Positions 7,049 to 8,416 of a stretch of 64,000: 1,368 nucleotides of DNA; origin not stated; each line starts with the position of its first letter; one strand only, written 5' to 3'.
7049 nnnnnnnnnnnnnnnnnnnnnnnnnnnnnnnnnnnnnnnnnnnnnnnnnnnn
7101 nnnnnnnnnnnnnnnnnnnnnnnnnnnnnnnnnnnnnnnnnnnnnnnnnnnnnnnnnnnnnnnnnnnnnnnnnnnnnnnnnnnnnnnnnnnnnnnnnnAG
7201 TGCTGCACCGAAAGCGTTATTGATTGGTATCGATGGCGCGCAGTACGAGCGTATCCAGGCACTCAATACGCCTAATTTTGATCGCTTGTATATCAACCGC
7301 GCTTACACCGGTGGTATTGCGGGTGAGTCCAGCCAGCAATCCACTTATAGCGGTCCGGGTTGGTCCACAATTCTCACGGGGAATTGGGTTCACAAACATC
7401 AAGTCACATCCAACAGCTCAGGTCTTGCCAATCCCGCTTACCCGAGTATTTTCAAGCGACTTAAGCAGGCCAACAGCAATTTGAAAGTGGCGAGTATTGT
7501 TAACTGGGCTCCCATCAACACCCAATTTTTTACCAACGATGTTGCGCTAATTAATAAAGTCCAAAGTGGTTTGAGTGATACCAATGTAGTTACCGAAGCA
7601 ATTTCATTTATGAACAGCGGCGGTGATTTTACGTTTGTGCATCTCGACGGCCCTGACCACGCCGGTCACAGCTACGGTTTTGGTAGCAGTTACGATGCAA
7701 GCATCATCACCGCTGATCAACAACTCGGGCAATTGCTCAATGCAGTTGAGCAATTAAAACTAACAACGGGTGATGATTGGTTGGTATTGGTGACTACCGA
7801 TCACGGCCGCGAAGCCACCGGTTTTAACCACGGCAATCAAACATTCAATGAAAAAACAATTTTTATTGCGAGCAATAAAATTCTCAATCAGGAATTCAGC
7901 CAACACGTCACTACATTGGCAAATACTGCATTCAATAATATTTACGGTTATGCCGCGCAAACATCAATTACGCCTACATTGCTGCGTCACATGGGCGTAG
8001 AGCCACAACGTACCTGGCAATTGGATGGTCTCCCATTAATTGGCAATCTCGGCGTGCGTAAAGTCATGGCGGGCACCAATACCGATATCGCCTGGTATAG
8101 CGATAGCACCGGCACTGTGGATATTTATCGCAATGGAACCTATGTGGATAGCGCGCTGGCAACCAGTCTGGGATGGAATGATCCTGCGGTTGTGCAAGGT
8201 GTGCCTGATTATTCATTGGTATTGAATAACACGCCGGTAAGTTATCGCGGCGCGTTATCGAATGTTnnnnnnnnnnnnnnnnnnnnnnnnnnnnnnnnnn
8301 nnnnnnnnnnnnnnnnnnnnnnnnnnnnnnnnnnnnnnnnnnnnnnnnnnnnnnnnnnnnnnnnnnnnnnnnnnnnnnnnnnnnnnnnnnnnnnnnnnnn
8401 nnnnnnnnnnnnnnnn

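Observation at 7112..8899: Secreted AP-superfamily hydrolase fused to a hemopexin propeller: candidate phosphonate-ester/phosphonolipid hydrolase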

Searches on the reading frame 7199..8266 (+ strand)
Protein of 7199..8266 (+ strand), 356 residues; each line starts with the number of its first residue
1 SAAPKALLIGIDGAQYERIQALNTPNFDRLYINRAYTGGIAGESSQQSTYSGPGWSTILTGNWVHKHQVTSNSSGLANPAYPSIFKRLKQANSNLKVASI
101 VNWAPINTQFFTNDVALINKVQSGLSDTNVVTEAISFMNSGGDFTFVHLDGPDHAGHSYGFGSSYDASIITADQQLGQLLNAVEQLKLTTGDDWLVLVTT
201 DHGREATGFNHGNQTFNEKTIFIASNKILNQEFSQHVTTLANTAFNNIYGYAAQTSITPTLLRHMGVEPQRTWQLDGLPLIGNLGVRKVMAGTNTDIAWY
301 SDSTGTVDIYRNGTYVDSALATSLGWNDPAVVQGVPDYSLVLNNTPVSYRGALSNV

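Call 49: search_solved_structures(query=A2, max_evalue=0.01, show_alignments=4)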
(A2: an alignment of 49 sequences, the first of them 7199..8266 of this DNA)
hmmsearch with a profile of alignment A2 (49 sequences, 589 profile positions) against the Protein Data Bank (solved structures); distinct sequences matched with E-value up to 0.01: 62 (the best 60 are shown).
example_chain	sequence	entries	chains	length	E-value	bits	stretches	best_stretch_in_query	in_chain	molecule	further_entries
2mqs_A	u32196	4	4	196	5.6e-13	51.5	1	407-578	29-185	Matrix metalloproteinase-14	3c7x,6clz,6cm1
5tcd_A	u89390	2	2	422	1.8e-09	39.9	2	147-232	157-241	Ectonucleotide pyrophosphatase/phosphodiesterase family member 7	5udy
1rtg_A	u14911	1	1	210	2.9e-09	39.2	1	432-565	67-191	HUMAN GELATINASE A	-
1gen_A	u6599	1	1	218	3.2e-09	39.1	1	432-565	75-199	GELATINASE A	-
5veo_A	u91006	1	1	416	1.7e-08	36.7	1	25-231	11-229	Ectonucleotide pyrophosphatase/phosphodiesterase family member 5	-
2jxy_A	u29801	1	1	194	1.9e-08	36.6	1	426-572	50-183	Macrophage metalloelastase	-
5ven_A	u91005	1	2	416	1.9e-08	36.5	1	25-231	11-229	Ectonucleotide pyrophosphatase/phosphodiesterase family member 5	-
1ck7_A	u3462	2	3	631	2.9e-08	35.9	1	433-565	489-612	PROTEIN (GELATINASE A) | 72 KDA TYPE IV COLLAGENASE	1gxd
3ba0_A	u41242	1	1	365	4e-08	35.4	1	425-572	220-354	Macrophage metalloelastase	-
5vem_A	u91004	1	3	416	1e-07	34.1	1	26-230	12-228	Ectonucleotide pyrophosphatase/phosphodiesterase family member 5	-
2clt_A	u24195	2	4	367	3.8e-07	32.2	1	435-561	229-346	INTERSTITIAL COLLAGENASE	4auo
1su3_A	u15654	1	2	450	5.4e-07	31.7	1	435-561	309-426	Interstitial collagenase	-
1pex_A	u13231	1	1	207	1e-06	30.8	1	433-573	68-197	COLLAGENASE-3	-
7mw8_D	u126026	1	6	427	1.6e-06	30.2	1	168-236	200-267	Phosphodiesterase-nucleotide pyrophosphatase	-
3q3q_A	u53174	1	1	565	1.8e-06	30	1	163-237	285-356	Alkaline phosphatase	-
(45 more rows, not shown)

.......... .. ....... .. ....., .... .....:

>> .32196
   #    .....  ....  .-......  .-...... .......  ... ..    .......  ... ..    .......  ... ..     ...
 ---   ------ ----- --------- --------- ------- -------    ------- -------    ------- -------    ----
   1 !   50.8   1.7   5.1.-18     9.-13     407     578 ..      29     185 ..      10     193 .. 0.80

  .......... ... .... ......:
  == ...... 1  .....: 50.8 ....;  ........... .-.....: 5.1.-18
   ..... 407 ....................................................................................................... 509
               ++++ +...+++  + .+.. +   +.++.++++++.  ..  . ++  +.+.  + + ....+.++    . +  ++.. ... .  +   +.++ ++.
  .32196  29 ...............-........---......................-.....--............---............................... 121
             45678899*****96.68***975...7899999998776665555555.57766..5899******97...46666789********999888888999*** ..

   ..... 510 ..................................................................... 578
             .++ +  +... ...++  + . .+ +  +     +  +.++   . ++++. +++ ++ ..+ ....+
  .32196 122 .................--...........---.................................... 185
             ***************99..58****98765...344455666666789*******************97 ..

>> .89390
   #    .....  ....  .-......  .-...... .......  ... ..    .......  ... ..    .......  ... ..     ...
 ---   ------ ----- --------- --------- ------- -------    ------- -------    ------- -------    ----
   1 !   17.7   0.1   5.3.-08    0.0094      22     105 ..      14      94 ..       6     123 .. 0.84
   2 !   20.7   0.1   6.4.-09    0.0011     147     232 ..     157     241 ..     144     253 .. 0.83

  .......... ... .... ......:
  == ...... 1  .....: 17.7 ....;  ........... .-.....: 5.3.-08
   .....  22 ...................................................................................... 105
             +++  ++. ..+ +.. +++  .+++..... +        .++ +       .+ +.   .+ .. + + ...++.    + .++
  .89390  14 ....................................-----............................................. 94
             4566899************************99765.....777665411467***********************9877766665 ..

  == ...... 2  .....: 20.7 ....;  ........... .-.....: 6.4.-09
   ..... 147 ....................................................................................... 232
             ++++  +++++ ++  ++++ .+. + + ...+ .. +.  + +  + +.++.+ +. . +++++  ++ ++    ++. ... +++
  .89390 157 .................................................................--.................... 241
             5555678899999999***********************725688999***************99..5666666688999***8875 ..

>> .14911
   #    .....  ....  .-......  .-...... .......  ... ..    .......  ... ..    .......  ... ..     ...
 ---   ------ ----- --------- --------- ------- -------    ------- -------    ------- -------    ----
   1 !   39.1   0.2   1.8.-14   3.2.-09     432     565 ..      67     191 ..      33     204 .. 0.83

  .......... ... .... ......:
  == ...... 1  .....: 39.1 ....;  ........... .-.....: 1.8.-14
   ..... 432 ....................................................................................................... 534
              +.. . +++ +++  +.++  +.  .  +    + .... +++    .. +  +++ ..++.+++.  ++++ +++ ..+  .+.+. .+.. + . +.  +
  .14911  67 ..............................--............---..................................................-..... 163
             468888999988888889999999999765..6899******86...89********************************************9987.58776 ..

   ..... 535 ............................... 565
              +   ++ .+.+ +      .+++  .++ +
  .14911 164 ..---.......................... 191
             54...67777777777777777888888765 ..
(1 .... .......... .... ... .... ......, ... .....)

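Call 57: predict_structure(alignment_id=A2)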
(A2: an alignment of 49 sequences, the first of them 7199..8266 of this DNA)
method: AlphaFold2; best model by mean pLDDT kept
length: 356 residues; sequences in the alignment: 49
mean_pLDDT: 97.0   pTM: 0.95
mean pLDDT of the five models: 97.0, 96.8, 96.6, 96.5, 96.4
residues with pLDDT >= 90: 345; 70-90: 7; 50-70: 3; < 50: 1
segments of 3 or more residues with pLDDT < 50: none
pLDDT, mean of each block of 10 residues (from residue 1): 95 98 98 98 96 99 98 98 98 99 99 99 99 99 99 98 98 99 98 99 97 97 99 97 97 99 98 98 96 95 97 97 95 91 97 67
secondary structure, 60 per line:
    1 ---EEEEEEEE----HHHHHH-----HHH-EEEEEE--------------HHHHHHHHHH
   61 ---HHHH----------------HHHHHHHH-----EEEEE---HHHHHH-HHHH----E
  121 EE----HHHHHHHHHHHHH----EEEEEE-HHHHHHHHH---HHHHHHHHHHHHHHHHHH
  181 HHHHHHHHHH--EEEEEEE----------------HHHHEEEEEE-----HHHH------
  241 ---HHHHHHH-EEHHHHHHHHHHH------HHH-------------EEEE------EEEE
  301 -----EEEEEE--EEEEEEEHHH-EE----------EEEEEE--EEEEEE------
elements in order: E4-11 H16-21 E31-36 H51-60 H64-67 H84-91 E97-101 H105-110 H112-115 E120-122 H127-139 E144-149 H151-159 H163-190 E193-199 H216-219 E220-225 H231-234 H244-250 H254-264 E287-290 E297-300 E306-311 E314-320 E337-342 E345-350

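Call 61: fold_search(model_id=the predicted structure, library=pdb)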
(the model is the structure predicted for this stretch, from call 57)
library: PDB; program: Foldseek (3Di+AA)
matches with E <= 10: 1084; with E <= 0.001: 468
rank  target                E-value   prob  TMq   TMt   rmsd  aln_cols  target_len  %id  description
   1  6bia_A                1.2e-10  1.00  0.53  0.43   6.2       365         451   15  Crystal structure of Ps i-CgsB (released 2018-03-14)
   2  4miv_D                1.5e-10  1.00  0.50  0.38  11.1       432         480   14  Crystal Structure of Sulfamidase, Crystal Form L (released 2014-05-14)
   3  6bia_B                1.6e-10  1.00  0.54  0.44   5.8       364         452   14  Crystal structure of Ps i-CgsB (released 2018-03-14)
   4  4miv_G                1.8e-10  1.00  0.51  0.39  11.1       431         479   14  Crystal Structure of Sulfamidase, Crystal Form L (released 2014-05-14)
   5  6bia_C                2.0e-10  1.00  0.51  0.41   7.5       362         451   15  Crystal structure of Ps i-CgsB (released 2018-03-14)
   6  4miv_F                2.5e-10  1.00  0.51  0.39  11.0       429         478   13  Crystal Structure of Sulfamidase, Crystal Form L (released 2014-05-14)
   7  6b0j_B                3.0e-10  1.00  0.52  0.42   6.6       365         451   15  Crystal structure of Ps i-CgsB in complex with k-i-k-neocarrahexaose (released 2018-03-14)
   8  4miv_B                3.0e-10  1.00  0.50  0.38  11.1       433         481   14  Crystal Structure of Sulfamidase, Crystal Form L (released 2014-05-14)
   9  5g2v                  3.1e-10  1.00  0.52  0.39  10.1       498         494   14  Structure of BT4656 in complex with its substrate D-Glucosamine-2-N, 6-O-disulfate. (released 2017-05-24)
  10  6b0j_A                3.7e-10  1.00  0.52  0.42   6.6       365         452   15  Crystal structure of Ps i-CgsB in complex with k-i-k-neocarrahexaose (released 2018-03-14)
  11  4miv_C                5.0e-10  1.00  0.51  0.38  11.1       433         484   13  Crystal Structure of Sulfamidase, Crystal Form L (released 2014-05-14)
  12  4mhx_B                6.8e-10  1.00  0.53  0.40  10.0       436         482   14  Crystal Structure of Sulfamidase (released 2014-05-14)
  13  4miv_A                7.6e-10  1.00  0.50  0.38  11.1       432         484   14  Crystal Structure of Sulfamidase, Crystal Form L (released 2014-05-14)
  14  7pth_A                9.1e-10  1.00  0.55  0.39   9.9       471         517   13  C54S mutant of choline-sulfatase from E. meliloti CECT4857 bound to choline (released 2022-08-03)
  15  6fny_C                9.1e-10  1.00  0.54  0.39  10.0       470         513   11  CRYSTAL STRUCTURE OF A CHOLINE SULFATASE FROM SINORHIZOBIUM MELLILOTI (released 2018-02-28)
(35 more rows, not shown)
